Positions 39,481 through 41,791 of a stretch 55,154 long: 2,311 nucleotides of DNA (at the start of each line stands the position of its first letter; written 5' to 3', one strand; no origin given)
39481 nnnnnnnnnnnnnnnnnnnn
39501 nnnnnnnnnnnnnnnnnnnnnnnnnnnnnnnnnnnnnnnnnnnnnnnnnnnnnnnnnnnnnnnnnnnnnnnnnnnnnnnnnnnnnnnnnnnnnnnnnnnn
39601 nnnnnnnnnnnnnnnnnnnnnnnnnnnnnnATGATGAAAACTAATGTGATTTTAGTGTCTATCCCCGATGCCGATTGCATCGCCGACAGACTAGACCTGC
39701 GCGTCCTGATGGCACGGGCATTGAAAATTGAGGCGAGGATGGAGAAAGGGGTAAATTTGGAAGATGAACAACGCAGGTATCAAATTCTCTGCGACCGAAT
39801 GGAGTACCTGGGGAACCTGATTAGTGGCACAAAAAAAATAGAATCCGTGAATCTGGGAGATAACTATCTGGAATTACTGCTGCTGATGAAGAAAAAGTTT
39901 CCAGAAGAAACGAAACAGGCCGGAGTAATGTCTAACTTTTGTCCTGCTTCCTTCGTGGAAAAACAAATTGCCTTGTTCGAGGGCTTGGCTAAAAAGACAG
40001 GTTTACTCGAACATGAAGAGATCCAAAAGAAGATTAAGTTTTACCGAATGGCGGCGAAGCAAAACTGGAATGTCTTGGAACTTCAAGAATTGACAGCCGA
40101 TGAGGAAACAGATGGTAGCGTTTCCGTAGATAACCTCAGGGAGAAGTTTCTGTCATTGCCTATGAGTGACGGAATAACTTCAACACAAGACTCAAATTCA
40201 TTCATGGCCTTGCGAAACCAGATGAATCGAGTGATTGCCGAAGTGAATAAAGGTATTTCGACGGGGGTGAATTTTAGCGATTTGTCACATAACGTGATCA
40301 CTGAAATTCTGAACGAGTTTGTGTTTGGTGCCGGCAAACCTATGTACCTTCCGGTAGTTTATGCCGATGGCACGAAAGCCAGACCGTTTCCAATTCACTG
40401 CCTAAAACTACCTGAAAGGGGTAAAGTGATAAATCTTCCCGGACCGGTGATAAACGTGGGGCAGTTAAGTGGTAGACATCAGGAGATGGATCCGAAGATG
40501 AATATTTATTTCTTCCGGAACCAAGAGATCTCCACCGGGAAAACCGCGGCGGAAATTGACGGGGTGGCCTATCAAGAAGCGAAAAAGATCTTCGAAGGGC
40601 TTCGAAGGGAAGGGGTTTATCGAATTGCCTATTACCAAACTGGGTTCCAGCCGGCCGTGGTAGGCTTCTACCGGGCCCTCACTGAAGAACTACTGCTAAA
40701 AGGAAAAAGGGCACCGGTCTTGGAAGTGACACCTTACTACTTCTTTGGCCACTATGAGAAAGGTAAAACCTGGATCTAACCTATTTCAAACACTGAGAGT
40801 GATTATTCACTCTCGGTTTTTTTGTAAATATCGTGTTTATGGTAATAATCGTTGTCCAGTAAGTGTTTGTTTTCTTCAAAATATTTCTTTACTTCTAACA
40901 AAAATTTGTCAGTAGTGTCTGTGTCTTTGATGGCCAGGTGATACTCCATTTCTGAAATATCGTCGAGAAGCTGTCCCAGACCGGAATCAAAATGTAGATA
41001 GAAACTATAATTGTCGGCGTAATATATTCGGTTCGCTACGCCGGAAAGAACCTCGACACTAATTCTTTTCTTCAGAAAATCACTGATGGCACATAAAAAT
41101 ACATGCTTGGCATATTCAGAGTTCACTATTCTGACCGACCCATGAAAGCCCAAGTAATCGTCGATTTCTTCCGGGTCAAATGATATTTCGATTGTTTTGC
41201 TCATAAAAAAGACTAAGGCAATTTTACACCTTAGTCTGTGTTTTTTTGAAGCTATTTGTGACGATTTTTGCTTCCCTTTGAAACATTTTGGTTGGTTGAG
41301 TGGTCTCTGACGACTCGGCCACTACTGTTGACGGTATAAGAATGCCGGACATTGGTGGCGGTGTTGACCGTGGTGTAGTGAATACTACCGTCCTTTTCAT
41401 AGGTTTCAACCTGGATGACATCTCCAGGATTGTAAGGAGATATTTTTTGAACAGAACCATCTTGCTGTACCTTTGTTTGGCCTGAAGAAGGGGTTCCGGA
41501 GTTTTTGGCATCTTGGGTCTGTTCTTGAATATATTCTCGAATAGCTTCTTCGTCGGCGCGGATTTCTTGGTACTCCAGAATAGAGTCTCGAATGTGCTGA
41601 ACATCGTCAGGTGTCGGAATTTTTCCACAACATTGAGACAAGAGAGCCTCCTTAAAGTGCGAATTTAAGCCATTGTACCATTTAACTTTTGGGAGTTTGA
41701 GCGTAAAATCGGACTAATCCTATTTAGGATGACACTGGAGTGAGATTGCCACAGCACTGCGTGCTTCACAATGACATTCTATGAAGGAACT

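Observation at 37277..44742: Island of unrecognisable genes (nuclease-like protein, two coupled ~380-aa unknowns, paired-leader small proteins, Zn-ribbon/DEAH/S1 helicase, adjacent ncRNA): candidate undescribed conflict system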

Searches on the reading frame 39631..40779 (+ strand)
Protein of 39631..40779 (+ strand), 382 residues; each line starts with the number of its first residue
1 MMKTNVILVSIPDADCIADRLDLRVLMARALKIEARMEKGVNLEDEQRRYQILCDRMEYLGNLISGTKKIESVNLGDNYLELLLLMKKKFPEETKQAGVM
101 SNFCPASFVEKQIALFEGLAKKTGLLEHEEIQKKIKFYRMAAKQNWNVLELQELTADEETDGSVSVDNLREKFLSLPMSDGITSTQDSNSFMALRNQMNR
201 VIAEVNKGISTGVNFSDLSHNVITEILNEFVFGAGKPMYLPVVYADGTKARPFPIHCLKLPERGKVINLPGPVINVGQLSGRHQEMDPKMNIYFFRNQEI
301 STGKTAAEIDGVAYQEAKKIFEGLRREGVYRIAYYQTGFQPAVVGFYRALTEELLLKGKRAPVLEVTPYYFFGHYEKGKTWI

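Call 5: search_protein_families(library=pfam, proteins=[window:39631-40779:+], max_evalue=1)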
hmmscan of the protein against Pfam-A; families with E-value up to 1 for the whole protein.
window:39631-40779:+ (382 aa): 1 family
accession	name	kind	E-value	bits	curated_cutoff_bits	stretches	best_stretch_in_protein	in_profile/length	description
PF06133.16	Com_YlbF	-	0.053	14.5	23.9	1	124-214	27-105/105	Control of competence regulator ComK, YlbF/YmcA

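Call 7: search_protein_families(library=padloc, proteins=[window:39631-40779:+], max_evalue=1)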
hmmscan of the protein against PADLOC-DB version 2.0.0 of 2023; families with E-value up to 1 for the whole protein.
window:39631-40779:+ (382 aa): 0 families

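Call 8: search_protein_families(library=ncbifam, proteins=[window:39631-40779:+], max_evalue=1)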
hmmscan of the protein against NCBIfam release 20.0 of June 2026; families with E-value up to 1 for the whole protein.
window:39631-40779:+ (382 aa): 3 families
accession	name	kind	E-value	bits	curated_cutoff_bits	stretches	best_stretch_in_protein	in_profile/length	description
NF038154.3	lanthi_III_a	subfamily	0.058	14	22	1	147-164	3-20/41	class III lanthipeptide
NF009446.0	PRK12804.1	subfamily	0.083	12.4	352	1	124-215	45-131/301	flagellin Hag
NF010133.0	PRK13607.1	equivalog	0.093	11.5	339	1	184-230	263-312/443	Xaa-Pro dipeptidase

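Call 9: search_protein_families(library=phrogs, proteins=[window:39631-40779:+], max_evalue=1)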
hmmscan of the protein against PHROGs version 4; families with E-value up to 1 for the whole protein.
window:39631-40779:+ (382 aa): 1 family
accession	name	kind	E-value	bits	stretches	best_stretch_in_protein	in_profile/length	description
phrog_13528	-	unknown function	0.12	13.5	1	44-99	40-96/113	-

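Call 23: find_homologous_proteins(query=window:39631-40779:+)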
Query window:39631-40779:+ (382 aa): 98 proteins with E <= 0.001 among 3627 candidates.
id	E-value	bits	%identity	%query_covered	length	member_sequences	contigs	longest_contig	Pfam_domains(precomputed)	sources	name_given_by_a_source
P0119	6.3e-218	741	86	100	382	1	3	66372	-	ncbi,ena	-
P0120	3.8e-210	715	100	85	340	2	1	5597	-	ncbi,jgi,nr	ncbi:MAG: hypothetical protein ACD_61C00305G0004 [uncultured bacterium]|nr:MAG: hypothetical protein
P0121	4.2e-203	692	81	100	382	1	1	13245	-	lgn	-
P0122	2.8e-173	594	69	100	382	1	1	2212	-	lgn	-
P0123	2.9e-171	588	68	100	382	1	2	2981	-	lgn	-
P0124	8.4e-156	537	62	100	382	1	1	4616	-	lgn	-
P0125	2.1e-153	529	61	100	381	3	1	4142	-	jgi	-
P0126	4.7e-153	528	61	100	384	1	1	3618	-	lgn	-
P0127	6.3e-153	527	61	100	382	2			-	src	-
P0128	2.9e-144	499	60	99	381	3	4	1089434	-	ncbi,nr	ncbi:hypothetical protein A3K29_02610 [Candidatus Collierbacteria bacterium RIFOXYB2_FULL_46_14]|nr:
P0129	2.8e-143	495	60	100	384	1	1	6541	-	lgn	-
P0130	1.3e-142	493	59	100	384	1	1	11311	-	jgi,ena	-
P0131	1.7e-141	490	58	100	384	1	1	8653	-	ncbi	-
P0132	3.6e-129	449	55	100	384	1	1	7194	-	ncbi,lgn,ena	-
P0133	1.3e-122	427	68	74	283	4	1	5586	-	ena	-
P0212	5.9e-24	103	34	52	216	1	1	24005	-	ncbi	-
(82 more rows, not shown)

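Call 37: predict_structure(alignment_id=A2)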
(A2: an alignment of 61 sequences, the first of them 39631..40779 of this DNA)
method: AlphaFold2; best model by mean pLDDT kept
length: 382 residues; sequences in the alignment: 61
mean_pLDDT: 85.8   pTM: 0.53
mean pLDDT of the five models: 85.8, 85.7, 84.6, 84.4, 84.2
residues with pLDDT >= 90: 209; 70-90: 130; 50-70: 25; < 50: 18
segments of 3 or more residues with pLDDT < 50: 159-163, 175-186
pLDDT, mean of each block of 10 residues (from residue 1): 84 88 90 88 81 85 87 92 93 86 94 94 94 96 96 68 50 43 53 94 95 91 95 94 94 94 74 88 73 83 84 94 88 89 96 90 92 87 92
secondary structure, 60 per line:
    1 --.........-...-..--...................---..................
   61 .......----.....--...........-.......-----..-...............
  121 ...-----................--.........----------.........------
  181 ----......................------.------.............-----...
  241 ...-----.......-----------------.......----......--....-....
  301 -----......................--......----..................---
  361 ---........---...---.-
elements in order: E3-11 H23-39 H43-67 E72-76 H79-89 H91-97 H106-123 H129-144 E147-155 H166-174 H185-206 H220-232 E238-243 E249-255 E273-279 H284-289 E292-295 H297-300 H306-327 E330-335 H340-357 E364-371 E375-377

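Call 40: fold_search(model_id=the predicted structure, library=pdb)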
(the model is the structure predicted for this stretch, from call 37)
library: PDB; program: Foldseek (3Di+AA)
matches with E <= 10: 390; with E <= 0.001: 0
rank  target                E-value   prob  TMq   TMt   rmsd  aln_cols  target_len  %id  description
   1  8fm1_C                1.2e-02  0.97  0.27  0.29  10.2       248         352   10  Structure of CBASS Cap5 from Pseudomonas syringae in the absence of a ligand (apo form dimer) (released 2024-02-07)
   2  8fm1_D                1.8e-02  0.96  0.27  0.29  10.6       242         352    9  Structure of CBASS Cap5 from Pseudomonas syringae in the absence of a ligand (apo form dimer) (released 2024-02-07)
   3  8fm1_K                1.9e-02  0.89  0.26  0.27  10.7       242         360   10  Structure of CBASS Cap5 from Pseudomonas syringae in the absence of a ligand (apo form dimer) (released 2024-02-07)
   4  8tl0_I                2.0e-02  0.89  0.26  0.22  10.8       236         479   14  Structure of activated SAVED-CHAT filament (released 2024-03-06)
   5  8fm1_J                2.9e-02  0.91  0.27  0.29  10.9       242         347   10  Structure of CBASS Cap5 from Pseudomonas syringae in the absence of a ligand (apo form dimer) (released 2024-02-07)
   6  8fm1_A                3.4e-02  0.91  0.28  0.29  10.8       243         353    9  Structure of CBASS Cap5 from Pseudomonas syringae in the absence of a ligand (apo form dimer) (released 2024-02-07)
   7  8fm1_F                3.6e-02  0.85  0.27  0.29  10.8       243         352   10  Structure of CBASS Cap5 from Pseudomonas syringae in the absence of a ligand (apo form dimer) (released 2024-02-07)
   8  8fm1_I                4.5e-02  0.69  0.26  0.28  21.7       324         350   10  Structure of CBASS Cap5 from Pseudomonas syringae in the absence of a ligand (apo form dimer) (released 2024-02-07)
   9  8fm1_H                4.8e-02  0.85  0.27  0.29  10.3       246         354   10  Structure of CBASS Cap5 from Pseudomonas syringae in the absence of a ligand (apo form dimer) (released 2024-02-07)
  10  8t65_B                1.4e-01  0.84  0.17  0.37   7.2       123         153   14  cA4 bound Cam1 (released 2024-01-10)
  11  9dif_A                1.9e-01  0.47  0.28  0.29  17.3       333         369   11  CBASS Pseudomonas syringae Cap5 tetramer with DNA duplex and 3'2'-c-GAMP cyclic dinucleotide ligand (released 2025-06-18)
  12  8fm1_L                2.0e-01  0.60  0.27  0.29  10.0       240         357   11  Structure of CBASS Cap5 from Pseudomonas syringae in the absence of a ligand (apo form dimer) (released 2024-02-07)
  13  8fmf_A                2.6e-01  0.66  0.20  0.21   6.1       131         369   11  Structure of CBASS Cap5 from Pseudomonas syringae as an activated tetramer with the cyclic dinucleotide 3'2'-c-diAMP l (released 2024-02-07)
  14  8fmh_C                2.7e-01  0.38  0.29  0.30  17.7       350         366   11  Structure of CBASS Cap5 from Pseudomonas syringae as an activated tetramer with the cyclic dinucleotide 3'2'-c-dGAMP l (released 2024-02-07)
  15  9w3u_A                2.9e-01  0.66  0.19  0.10   5.4       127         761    9  Structure of Csm6 from Actinomyces procaprae (released 2026-03-04)
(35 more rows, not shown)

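Call 41: search_protein_families(library=pfam, alignment_id=A2, max_evalue=1)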
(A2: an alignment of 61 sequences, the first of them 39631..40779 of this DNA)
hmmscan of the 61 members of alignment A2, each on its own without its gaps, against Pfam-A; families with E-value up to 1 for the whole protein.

A. member 1, window:39631-40779:+ (382 aa): 1 family
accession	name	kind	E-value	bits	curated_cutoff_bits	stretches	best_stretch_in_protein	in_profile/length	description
PF06133.16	Com_YlbF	-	0.053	14.5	23.9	1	124-214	27-105/105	Control of competence regulator ComK, YlbF/YmcA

B. families by the number of members that match (of 61 scanned): 28 families (the first 25 are shown)
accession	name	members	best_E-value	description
PF20528.3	DUF6743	2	0.053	Domain of unknown function (DUF6743)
PF06245.16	DUF1015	1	0.021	Protein of unknown function (DUF1015)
PF14403.11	CP_ATPgrasp_2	1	0.023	Circularly permuted ATP-grasp type 2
PF24770.2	Ig-CFAP74_2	1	0.025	CFAP74 second Ig-like domain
PF06648.16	AcMNPV_Ac75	1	0.039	Autographa californica nuclear polyhedrosis virus (AcMNPV), Ac75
PF22616.2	HMD_N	1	0.042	HMD N-terminal domain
PF16715.11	CDPS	1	0.042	Cyclodipeptide synthase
PF06133.16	Com_YlbF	1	0.053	Control of competence regulator ComK, YlbF/YmcA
PF01535.26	PPR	1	0.055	PPR repeat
PF16103.11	DUF4822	1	0.059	Domain of unknown function (DUF4822)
PF12691.13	Phage_tail_terminator_6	1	0.074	Bacteriophage tail terminator protein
PF18042.7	ORF_12_N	1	0.093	ORF 12 gene product N-terminal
PF24884.1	NPHP3_hel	1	0.11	Nephrocystin 3, helical domain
PF04931.18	DNA_pol_phi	1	0.12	DNA polymerase phi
PF24212.1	DUF7433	1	0.12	Family of unknown function (DUF7433)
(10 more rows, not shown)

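Call 42: search_solved_structures(query=A2, max_evalue=10)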
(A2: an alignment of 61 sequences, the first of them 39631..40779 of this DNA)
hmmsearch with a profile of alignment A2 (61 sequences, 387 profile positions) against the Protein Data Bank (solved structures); distinct sequences matched with E-value up to 10: 0.

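Call 68: find_homologous_proteins(query=A2, max_evalue=0.01)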
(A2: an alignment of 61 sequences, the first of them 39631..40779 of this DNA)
Query A2 (61 sequences) (382 aa, profile of the alignment): 84 proteins with E <= 0.01 among 8000 candidates.
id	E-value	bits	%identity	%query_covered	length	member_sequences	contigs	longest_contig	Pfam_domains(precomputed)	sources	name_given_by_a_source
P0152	6.1e-161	554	46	100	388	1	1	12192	-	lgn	-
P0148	6.1e-160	551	46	100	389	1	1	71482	-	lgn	-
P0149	1.5e-159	549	46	100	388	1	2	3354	-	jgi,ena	-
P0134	2.9e-159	548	51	100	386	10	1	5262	-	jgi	-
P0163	5.0e-158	544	45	100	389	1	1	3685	-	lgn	-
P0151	7.0e-157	541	47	98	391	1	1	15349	-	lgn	-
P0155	1.1e-156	540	45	100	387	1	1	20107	-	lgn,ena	-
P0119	1.2e-156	540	86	100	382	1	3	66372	-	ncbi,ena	-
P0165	5.5e-156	538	43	100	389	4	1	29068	-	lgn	-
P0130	7.5e-156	537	59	100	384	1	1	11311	-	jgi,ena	-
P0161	3.5e-155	535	47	100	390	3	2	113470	-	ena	-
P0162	5.4e-155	534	44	100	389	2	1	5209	-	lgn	-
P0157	6.3e-155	534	45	98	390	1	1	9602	-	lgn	-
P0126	3.1e-154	532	61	100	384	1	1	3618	-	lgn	-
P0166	3.3e-153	529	43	100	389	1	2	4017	-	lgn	-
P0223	7.1e-61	225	38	43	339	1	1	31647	-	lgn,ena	-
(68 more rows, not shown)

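Call 69: find_encoding_contigs(protein=P0212, flank=8000, max_places=2)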
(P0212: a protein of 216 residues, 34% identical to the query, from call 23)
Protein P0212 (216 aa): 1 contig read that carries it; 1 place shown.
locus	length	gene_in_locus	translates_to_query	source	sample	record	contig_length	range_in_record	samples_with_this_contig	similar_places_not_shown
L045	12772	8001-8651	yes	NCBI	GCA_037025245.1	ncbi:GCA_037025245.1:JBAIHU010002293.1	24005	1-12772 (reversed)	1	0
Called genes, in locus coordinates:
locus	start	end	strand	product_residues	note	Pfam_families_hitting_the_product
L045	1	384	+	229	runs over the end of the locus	PF04542:Sigma70_r2, PF08281:Sigma70_r4_2, PF04545:Sigma70_r4 (weak)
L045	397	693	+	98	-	-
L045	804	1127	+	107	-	PF02416:TatA_B_E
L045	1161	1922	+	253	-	PF00902:TatC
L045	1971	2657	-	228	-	PF00293:NUDIX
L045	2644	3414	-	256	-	PF02985:HEAT (faint), PF13646:HEAT_2 (weak), PF01602:Adaptin_N (faint), PF03130:HEAT_PBS (faint), PF13513:HEAT_EZ (faint), PF12717:Cnd1 (faint), PF13646:HEAT_2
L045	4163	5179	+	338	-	PF08281:Sigma70_r4_2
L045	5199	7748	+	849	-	PF01602:Adaptin_N (faint), PF13513:HEAT_EZ (faint), PF12717:Cnd1 (faint), PF02985:HEAT (weak), PF13646:HEAT_2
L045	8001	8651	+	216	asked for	-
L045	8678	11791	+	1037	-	PF00575:S1, PF23459:S1_RRP5 (faint), PF00575:S1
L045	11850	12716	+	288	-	PF19420:DDAH_eukar, PF02274:ADI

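Call 70: find_encoding_contigs(protein=P0223, flank=8000, max_places=2)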
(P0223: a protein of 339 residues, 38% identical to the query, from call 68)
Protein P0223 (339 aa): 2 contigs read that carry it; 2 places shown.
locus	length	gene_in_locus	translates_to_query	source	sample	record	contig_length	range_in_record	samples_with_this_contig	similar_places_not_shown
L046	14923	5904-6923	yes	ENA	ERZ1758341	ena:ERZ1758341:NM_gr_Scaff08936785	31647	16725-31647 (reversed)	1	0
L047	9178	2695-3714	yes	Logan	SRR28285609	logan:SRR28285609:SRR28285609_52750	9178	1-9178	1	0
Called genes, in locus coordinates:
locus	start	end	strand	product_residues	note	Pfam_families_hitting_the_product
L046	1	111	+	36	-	?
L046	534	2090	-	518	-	PF00324:AA_permease, PF13520:AA_permease_2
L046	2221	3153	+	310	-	-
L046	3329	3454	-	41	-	-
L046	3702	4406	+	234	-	PF13930:Endonuclea_NS_2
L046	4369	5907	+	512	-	-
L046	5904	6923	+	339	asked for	-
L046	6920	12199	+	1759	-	PF00270:DEAD (weak), PF00271:Helicase_C (weak), PF00575:S1, PF23459:S1_RRP5 (faint), PF00575:S1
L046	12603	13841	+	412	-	PF01555:N6_N4_Mtase (weak)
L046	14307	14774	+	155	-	-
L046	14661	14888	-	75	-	-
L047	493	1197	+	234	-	PF13930:Endonuclea_NS_2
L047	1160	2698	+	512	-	-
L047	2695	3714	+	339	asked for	-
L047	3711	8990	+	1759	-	PF00270:DEAD (weak), PF00271:Helicase_C (weak), PF00575:S1, PF23459:S1_RRP5 (faint), PF00575:S1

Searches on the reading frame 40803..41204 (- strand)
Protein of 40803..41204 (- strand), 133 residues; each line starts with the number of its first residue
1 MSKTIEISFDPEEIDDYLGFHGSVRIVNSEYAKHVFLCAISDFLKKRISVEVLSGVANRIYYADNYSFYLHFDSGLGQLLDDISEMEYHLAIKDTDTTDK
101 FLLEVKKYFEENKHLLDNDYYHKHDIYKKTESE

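Call 5: search_protein_families(library=pfam, proteins=[window:40803-41204:-], max_evalue=1)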
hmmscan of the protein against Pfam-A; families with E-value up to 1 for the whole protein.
window:40803-41204:- (133 aa): 1 family
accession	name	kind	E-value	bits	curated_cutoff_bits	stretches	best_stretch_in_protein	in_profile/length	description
PF24991.2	Ig_NUP210_4th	-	0.022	14.9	25.2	1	47-76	13-42/79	NUP210 forth Ig-like domain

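Call 7: search_protein_families(library=padloc, proteins=[window:40803-41204:-], max_evalue=1)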
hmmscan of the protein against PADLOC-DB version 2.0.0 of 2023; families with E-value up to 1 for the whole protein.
window:40803-41204:- (133 aa): 0 families

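Call 8: search_protein_families(library=ncbifam, proteins=[window:40803-41204:-], max_evalue=1)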
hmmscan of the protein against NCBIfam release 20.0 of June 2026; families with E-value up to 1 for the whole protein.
window:40803-41204:- (133 aa): 0 families

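Call 9: search_protein_families(library=phrogs, proteins=[window:40803-41204:-], max_evalue=1)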
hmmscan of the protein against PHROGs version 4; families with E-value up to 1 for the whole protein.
window:40803-41204:- (133 aa): 1 family
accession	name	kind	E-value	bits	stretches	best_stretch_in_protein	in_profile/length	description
phrog_27458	-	unknown function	0.075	14.2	1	6-29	2-26/52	-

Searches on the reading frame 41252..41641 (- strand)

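Call 5: search_protein_families(library=pfam, proteins=[window:41252-41641:-], max_evalue=1)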
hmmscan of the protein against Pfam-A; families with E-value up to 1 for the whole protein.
window:41252-41641:- (129 aa): 0 families

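Call 7: search_protein_families(library=padloc, proteins=[window:41252-41641:-], max_evalue=1)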
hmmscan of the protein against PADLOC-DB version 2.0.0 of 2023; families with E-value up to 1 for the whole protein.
window:41252-41641:- (129 aa): 0 families

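Call 8: search_protein_families(library=ncbifam, proteins=[window:41252-41641:-], max_evalue=1)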
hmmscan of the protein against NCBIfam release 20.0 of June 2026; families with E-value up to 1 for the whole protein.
window:41252-41641:- (129 aa): 0 families

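Call 9: search_protein_families(library=phrogs, proteins=[window:41252-41641:-], max_evalue=1)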
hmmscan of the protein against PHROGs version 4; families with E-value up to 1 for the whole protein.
window:41252-41641:- (129 aa): 2 families
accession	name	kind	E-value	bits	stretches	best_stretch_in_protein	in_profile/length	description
phrog_5747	-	unknown function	0.15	13.3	1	32-122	54-141/148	-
phrog_15301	-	unknown function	0.22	12.9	1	12-74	22-82/102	-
